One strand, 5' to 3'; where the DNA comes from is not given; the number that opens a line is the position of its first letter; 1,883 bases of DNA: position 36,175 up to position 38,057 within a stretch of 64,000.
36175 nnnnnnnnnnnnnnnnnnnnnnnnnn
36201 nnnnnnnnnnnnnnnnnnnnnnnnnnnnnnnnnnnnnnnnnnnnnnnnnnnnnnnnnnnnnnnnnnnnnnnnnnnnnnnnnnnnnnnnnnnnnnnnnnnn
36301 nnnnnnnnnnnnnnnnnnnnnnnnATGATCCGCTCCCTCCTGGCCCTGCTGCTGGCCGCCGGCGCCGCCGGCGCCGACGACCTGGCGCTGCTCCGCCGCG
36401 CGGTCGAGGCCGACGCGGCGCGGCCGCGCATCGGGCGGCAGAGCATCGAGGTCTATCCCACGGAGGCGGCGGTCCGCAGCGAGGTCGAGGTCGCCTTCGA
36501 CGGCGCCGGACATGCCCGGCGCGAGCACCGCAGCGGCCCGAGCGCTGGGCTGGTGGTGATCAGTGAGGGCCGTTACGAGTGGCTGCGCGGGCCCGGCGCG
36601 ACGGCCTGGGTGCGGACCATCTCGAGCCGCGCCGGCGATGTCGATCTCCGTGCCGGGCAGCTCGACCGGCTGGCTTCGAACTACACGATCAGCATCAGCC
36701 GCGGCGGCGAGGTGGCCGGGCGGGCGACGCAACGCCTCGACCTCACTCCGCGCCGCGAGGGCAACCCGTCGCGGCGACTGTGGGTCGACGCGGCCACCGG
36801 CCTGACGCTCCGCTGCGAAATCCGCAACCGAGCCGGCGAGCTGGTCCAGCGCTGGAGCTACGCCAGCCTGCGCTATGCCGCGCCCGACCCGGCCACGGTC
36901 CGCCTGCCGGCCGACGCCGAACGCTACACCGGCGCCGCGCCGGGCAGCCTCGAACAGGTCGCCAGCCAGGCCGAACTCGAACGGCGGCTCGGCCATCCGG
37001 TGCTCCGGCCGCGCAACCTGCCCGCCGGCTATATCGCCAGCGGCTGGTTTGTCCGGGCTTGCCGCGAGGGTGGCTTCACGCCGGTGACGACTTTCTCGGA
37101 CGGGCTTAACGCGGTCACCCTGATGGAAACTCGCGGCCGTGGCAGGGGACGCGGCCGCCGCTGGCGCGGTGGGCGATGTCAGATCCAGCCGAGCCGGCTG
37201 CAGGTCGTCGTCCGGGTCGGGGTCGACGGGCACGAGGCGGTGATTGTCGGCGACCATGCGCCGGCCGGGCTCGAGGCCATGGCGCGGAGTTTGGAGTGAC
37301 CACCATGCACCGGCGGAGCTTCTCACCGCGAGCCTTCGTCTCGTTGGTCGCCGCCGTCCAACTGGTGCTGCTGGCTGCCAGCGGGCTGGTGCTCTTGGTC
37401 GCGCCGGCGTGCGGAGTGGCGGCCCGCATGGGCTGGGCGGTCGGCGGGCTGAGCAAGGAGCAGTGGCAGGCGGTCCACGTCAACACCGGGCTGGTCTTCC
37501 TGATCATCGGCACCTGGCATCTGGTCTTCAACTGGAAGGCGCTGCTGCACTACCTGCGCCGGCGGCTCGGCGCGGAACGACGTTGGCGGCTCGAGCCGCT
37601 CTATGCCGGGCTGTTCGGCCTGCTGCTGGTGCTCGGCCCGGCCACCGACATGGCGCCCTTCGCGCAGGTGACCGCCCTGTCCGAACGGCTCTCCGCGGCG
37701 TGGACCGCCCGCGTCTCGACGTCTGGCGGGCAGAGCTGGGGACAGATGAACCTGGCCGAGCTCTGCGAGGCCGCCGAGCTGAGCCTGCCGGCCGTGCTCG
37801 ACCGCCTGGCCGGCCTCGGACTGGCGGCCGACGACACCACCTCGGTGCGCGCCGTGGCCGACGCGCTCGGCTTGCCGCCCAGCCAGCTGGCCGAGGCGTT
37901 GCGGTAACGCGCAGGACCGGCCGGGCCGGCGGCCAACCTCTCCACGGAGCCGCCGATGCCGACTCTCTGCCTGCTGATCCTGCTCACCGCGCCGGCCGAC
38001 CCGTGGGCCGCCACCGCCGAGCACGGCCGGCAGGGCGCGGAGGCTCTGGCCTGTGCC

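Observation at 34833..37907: Complete sigma-E-like envelope stress operon with a readable ECF promoter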

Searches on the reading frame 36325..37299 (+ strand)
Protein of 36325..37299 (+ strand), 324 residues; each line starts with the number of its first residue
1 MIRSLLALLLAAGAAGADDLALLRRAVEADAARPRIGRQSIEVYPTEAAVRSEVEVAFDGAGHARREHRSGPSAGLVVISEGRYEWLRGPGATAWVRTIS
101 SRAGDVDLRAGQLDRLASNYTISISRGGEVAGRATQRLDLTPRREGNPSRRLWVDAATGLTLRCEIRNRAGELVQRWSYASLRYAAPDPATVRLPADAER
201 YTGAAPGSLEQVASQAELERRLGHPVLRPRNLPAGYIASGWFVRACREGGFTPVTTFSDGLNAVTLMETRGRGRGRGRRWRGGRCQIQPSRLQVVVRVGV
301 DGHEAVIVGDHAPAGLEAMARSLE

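Call 3: search_protein_families(library=pfam, proteins=[window:36325-37299:+], max_evalue=0.1)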
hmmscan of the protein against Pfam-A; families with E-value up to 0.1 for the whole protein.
window:36325-37299:+ (324 aa): 2 families
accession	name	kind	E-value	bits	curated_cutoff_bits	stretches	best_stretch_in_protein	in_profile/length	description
PF03888.20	MucB_RseB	-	7e-11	42.5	22.3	1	108-186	89-167/178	MucB/RseB N-terminal domain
PF17131.11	LolA_like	-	0.00057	20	30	1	114-181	65-135/184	Outer membrane lipoprotein-sorting protein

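Call 4: search_protein_families(library=ncbifam, proteins=[window:36325-37299:+], max_evalue=0.1)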
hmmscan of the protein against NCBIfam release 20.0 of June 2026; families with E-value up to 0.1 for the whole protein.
window:36325-37299:+ (324 aa): 1 family
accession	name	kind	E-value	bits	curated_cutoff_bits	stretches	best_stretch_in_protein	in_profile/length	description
NF006990.0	PRK09455.1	equivalog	0.012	14.8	368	1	112-178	119-185/319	sigma-E factor regulatory protein RseB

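Call 6: find_encoding_contigs(protein=window:36325-37299:+, flank=6000, max_places=6)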
Protein window:36325-37299:+ (324 aa): 2 contigs read that carry it; 2 places shown.
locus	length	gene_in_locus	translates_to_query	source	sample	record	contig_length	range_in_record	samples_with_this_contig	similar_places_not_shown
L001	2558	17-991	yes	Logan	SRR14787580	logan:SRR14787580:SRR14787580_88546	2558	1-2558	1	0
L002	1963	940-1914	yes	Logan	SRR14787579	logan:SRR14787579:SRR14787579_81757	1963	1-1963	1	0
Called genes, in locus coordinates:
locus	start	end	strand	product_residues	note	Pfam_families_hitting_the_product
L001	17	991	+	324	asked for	PF03888:MucB_RseB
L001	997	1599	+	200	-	PF14358:DUF4405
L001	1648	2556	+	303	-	?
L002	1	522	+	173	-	?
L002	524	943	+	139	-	-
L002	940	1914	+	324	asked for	PF03888:MucB_RseB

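Call 8: find_homologous_proteins(query=window:36325-37299:+, max_evalue=0.00001)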
Query window:36325-37299:+ (324 aa): 7 proteins with E <= 0.00001 among 8000 candidates.
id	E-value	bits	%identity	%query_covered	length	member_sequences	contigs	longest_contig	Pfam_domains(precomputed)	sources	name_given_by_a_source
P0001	6.9e-204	694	99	100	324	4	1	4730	PF03888.21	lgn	-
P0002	2.2e-128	446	66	99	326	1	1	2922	PF03888.21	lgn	-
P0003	2.5e-90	321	53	93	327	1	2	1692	PF03888.21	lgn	-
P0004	6.2e-87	310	50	95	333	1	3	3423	PF03888.21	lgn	-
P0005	1.4e-86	309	52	95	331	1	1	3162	PF03888.21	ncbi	-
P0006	2.5e-20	91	28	76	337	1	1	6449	PF17188.10,PF03888.21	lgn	-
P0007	3.4e-6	45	26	67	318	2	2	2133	PF17188.10,PF03888.21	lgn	-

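Call 9: find_encoding_contigs(protein=P0001, flank=6000, max_places=4)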
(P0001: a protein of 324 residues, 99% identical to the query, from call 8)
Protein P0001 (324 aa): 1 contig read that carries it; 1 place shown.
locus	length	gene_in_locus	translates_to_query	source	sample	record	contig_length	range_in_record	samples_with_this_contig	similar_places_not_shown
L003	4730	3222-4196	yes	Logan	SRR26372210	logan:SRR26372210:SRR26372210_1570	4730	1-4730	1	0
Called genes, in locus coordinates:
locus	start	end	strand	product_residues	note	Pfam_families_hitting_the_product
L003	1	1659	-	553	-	?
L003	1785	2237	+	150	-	-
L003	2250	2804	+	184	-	PF04542:Sigma70_r2, PF07638:Sigma70_ECF (weak), PF08281:Sigma70_r4_2, PF04545:Sigma70_r4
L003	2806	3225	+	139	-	-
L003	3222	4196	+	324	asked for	PF03888:MucB_RseB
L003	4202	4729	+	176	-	?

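Call 10: find_encoding_contigs(protein=P0002, flank=6000, max_places=4)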
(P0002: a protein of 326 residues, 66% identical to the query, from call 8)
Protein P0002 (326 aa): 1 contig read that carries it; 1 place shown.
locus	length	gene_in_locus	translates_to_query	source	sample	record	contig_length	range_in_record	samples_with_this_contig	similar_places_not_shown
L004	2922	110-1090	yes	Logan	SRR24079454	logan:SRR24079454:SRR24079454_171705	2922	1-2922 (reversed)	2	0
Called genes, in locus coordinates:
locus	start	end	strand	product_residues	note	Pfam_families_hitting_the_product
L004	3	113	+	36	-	?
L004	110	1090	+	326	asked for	PF03888:MucB_RseB (weak)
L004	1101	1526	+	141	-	PF14358:DUF4405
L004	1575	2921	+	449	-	?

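Call 11: find_encoding_contigs(protein=P0004, flank=6000, max_places=4)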
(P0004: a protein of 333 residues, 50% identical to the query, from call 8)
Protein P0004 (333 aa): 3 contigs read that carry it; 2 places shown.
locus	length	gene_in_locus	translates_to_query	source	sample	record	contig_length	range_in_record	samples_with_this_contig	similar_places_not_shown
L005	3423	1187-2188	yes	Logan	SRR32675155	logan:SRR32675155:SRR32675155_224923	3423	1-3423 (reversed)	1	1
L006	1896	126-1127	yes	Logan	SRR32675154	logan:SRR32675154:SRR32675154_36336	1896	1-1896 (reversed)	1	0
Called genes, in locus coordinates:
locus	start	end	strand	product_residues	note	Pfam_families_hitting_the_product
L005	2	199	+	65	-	?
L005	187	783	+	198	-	PF04542:Sigma70_r2, PF07638:Sigma70_ECF (weak), PF08281:Sigma70_r4_2, PF04545:Sigma70_r4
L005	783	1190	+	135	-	PF13490:zf-HC2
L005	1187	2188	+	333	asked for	PF03888:MucB_RseB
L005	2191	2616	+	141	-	PF14358:DUF4405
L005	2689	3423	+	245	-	?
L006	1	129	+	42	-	?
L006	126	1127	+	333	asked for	PF03888:MucB_RseB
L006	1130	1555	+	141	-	PF14358:DUF4405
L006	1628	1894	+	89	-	?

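Call 12: find_encoding_contigs(protein=P0005, flank=6000, max_places=4)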
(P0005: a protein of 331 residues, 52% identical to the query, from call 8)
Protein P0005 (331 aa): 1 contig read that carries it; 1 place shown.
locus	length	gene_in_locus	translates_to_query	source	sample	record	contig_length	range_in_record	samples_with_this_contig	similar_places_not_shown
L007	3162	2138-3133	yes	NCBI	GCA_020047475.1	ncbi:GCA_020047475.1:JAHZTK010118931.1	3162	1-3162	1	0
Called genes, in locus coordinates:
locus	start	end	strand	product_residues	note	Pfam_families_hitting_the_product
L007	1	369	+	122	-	?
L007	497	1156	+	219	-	-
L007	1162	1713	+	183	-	PF07638:Sigma70_ECF (faint), PF04542:Sigma70_r2, PF08281:Sigma70_r4_2, PF04545:Sigma70_r4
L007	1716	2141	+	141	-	-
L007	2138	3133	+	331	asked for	PF03888:MucB_RseB (weak)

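Call 20: find_related_loci(query=A2, collection=genome_contigs, flank=5000)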
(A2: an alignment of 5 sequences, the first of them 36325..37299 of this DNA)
Query A2 (324 aa) in genome_contigs; peptide patterns used: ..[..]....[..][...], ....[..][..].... (x = any residue, [..] = any of these).
411 stretches matched a pattern; 1 encode a relative of the query (tblastn E <= 1e-3); 1 distinct loci.
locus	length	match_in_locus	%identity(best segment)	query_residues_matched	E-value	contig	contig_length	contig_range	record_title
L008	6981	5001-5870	49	35-323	6e-79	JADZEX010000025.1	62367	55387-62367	MAG: Fimbriimonadaceae bacterium isolate SJ840 c_000000346201, whole genome shotgun sequence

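Call 25: find_related_loci(query=A2, collection=metagenome_contigs, flank=5000)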
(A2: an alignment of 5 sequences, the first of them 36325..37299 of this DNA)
Query A2 (324 aa) in metagenome_contigs; peptide patterns used: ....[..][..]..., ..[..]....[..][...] (x = any residue, [..] = any of these).
223 stretches matched a pattern; 1 encode a relative of the query (tblastn E <= 1e-3); 1 distinct loci.
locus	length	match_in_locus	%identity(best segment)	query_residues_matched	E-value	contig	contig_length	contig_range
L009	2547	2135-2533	47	3-134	2e-27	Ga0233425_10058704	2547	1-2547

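Call 28: find_encoding_contigs(protein=P0003, flank=6000, max_places=4)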
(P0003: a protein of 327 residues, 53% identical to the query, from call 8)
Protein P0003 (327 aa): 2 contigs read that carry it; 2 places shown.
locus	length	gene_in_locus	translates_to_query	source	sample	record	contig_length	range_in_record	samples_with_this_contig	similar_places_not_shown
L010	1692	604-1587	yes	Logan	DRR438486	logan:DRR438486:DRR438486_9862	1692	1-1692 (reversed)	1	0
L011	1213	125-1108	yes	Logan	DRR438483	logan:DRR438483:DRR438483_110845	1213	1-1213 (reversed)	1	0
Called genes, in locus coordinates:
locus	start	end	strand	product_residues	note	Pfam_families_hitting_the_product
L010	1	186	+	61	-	?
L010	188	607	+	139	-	PF13490:zf-HC2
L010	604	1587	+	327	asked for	PF03888:MucB_RseB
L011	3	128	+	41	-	?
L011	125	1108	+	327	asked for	PF03888:MucB_RseB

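Call 29: find_encoding_contigs(protein=P0006, flank=6000, max_places=4)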
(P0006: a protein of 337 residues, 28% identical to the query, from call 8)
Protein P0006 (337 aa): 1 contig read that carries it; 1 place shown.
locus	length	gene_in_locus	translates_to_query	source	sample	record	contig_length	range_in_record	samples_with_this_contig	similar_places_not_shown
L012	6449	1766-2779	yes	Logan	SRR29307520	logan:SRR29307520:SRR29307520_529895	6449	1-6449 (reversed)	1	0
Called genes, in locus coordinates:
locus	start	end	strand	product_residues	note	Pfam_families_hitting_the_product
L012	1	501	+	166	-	?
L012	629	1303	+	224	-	PF04542:Sigma70_r2, PF08281:Sigma70_r4_2, PF04545:Sigma70_r4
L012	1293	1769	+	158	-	PF13490:zf-HC2 (weak)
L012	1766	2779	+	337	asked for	PF03888:MucB_RseB, PF17188:MucB_RseB_C (faint)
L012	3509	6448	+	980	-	?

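Call 35: search_solved_structures(query=window:36325-37299:+, max_evalue=1, show_alignments=1)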
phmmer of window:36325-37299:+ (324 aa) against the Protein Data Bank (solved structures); distinct sequences matched with E-value up to 1: 4.
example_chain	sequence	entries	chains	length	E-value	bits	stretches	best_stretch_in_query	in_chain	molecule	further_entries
6in8_A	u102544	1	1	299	3.5e-06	29.7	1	83-207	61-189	Sigma factor AlgU regulatory protein MucB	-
6in9_A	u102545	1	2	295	3.8e-06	29.6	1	83-207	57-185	Sigma factor AlgU regulatory protein MucB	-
6jau_A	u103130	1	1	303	4e-06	29.5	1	83-207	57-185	Sigma factor AlgU regulatory protein MucB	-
9chz_A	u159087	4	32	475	0.27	13.7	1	200-251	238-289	Rubisco large subunit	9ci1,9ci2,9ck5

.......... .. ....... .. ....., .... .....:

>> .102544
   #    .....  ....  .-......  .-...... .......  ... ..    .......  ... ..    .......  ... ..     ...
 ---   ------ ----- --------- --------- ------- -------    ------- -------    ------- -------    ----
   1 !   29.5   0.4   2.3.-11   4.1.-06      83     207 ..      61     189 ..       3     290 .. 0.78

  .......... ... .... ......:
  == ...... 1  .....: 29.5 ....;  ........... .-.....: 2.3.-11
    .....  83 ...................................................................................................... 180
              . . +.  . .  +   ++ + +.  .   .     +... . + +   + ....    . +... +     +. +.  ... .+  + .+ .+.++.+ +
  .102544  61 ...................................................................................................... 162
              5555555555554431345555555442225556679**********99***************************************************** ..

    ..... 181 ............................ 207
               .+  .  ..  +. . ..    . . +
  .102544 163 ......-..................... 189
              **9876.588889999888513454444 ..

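Call 49: predict_structure(alignment_id=A2)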
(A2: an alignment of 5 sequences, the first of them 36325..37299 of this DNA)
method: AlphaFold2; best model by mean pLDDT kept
length: 324 residues; sequences in the alignment: 5
mean_pLDDT: 84.9   pTM: 0.82
mean pLDDT of the five models: 84.9, 80.8, 80.4, 71.3, 69.5
residues with pLDDT >= 90: 162; 70-90: 118; 50-70: 38; < 50: 6
segments of 3 or more residues with pLDDT < 50: 275-278
pLDDT, mean of each block of 10 residues (from residue 1): 59 63 88 93 92 95 93 93 87 85 56 84 94 96 89 94 93 94 95 93 79 90 90 90 82 89 85 50 68 83 84 90 91
secondary structure, 60 per line:
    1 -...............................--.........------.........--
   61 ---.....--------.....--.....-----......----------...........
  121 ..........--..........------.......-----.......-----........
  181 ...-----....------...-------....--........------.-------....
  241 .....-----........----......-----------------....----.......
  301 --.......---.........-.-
elements in order: H2-32 E35-43 E50-58 E64-68 E77-81 E84-88 E94-99 H110-119 E120-130 E133-142 E149-155 E161-167 E173-183 H189-192 E199-201 E209-212 H215-222 E237-245 E251-258 E263-268 E286-289 E294-300 E303-309 H313-321

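Call 53: fold_search(model_id=the predicted structure, library=pdb)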
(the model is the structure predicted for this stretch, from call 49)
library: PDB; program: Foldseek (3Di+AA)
matches with E <= 10: 1064; with E <= 0.001: 92
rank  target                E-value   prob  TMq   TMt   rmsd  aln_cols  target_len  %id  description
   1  6in9_A                2.2e-17  1.00  0.61  0.72   7.1       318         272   22  Crystal structure of MucB in complex with MucA(peri) (released 2019-07-24)
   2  6jau_A                2.9e-17  1.00  0.60  0.68   7.8       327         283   23  The complex structure of Pseudomonas aeruginosa MucA/MucB. (released 2020-01-29)
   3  2v42_A                8.2e-17  1.00  0.69  0.76   4.8       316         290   16  Crystal structure of RseB: a sensor for periplasmic stress response in E. coli (released 2007-08-28)
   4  2p4b_A                1.4e-16  1.00  0.68  0.76   4.4       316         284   16  Crystal structure of E.coli RseB (released 2007-05-22)
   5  6in9_B                1.4e-16  1.00  0.60  0.71   7.4       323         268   23  Crystal structure of MucB in complex with MucA(peri) (released 2019-07-24)
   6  2v43_B                1.6e-16  1.00  0.62  0.71   9.7       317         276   16  Crystal structure of RseB: a sensor for periplasmic stress response in E. coli (released 2007-08-28)
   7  3m4w_C                2.3e-16  1.00  0.64  0.74   4.9       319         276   17  Structural basis for the negative regulation of bacterial stress response by RseB (released 2010-05-05)
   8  6in8                  2.3e-16  1.00  0.55  0.63   7.7       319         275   20  Crystal structure of MucB (released 2019-07-24)
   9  2v42_B                3.4e-16  1.00  0.68  0.78   4.1       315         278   15  Crystal structure of RseB: a sensor for periplasmic stress response in E. coli (released 2007-08-28)
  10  3m4w_A                3.7e-16  1.00  0.68  0.76   4.4       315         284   16  Structural basis for the negative regulation of bacterial stress response by RseB (released 2010-05-05)
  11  2v43_C                9.6e-16  1.00  0.63  0.73   7.5       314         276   15  Crystal structure of RseB: a sensor for periplasmic stress response in E. coli (released 2007-08-28)
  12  3m4w_D                2.9e-15  1.00  0.65  0.77   4.8       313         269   16  Structural basis for the negative regulation of bacterial stress response by RseB (released 2010-05-05)
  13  2p4b_C                4.8e-15  1.00  0.60  0.73   6.1       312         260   16  Crystal structure of E.coli RseB (released 2007-05-22)
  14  2v43_A                3.2e-14  1.00  0.60  0.72  10.0       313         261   16  Crystal structure of RseB: a sensor for periplasmic stress response in E. coli (released 2007-08-28)
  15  2p4b_B                1.8e-13  1.00  0.61  0.74   5.4       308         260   15  Crystal structure of E.coli RseB (released 2007-05-22)
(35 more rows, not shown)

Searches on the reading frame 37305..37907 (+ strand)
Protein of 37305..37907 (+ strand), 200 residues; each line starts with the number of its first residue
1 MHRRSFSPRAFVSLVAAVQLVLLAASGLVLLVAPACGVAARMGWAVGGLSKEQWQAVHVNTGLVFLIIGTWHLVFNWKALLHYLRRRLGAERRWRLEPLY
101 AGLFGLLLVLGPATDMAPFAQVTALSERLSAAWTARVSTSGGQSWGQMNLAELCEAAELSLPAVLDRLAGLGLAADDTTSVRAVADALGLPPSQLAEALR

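Call 3: search_protein_families(library=pfam, proteins=[window:37305-37907:+], max_evalue=0.1)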
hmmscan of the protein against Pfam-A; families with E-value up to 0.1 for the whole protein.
window:37305-37907:+ (200 aa): 6 families
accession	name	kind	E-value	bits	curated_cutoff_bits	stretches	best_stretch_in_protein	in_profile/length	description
PF14358.11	DUF4405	-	8.7e-11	42.6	26.7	1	11-77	1-66/66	Domain of unknown function (DUF4405)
PF13412.12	HTH_24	-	0.0035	17.3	21.9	0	173-199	12-38/48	Winged helix-turn-helix DNA-binding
PF24410.1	wHTH-HSP90_Na-assoc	-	0.0088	16.8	23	0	181-200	32-51/55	wHTH-Hsp90_Na associated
PF13404.12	HTH_AsnC-type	-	0.011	16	27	0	173-196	12-35/42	AsnC-type helix-turn-helix domain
PF09339.16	HTH_IclR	-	0.011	15.9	22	0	174-195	13-35/52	IclR helix-turn-helix domain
PF14007.11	YtpI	-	0.091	13.6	29.4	0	56-85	56-85/87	YtpI-like protein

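Call 4: search_protein_families(library=ncbifam, proteins=[window:37305-37907:+], max_evalue=0.1)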
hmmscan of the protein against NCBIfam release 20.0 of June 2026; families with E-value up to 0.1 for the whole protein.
window:37305-37907:+ (200 aa): 0 families
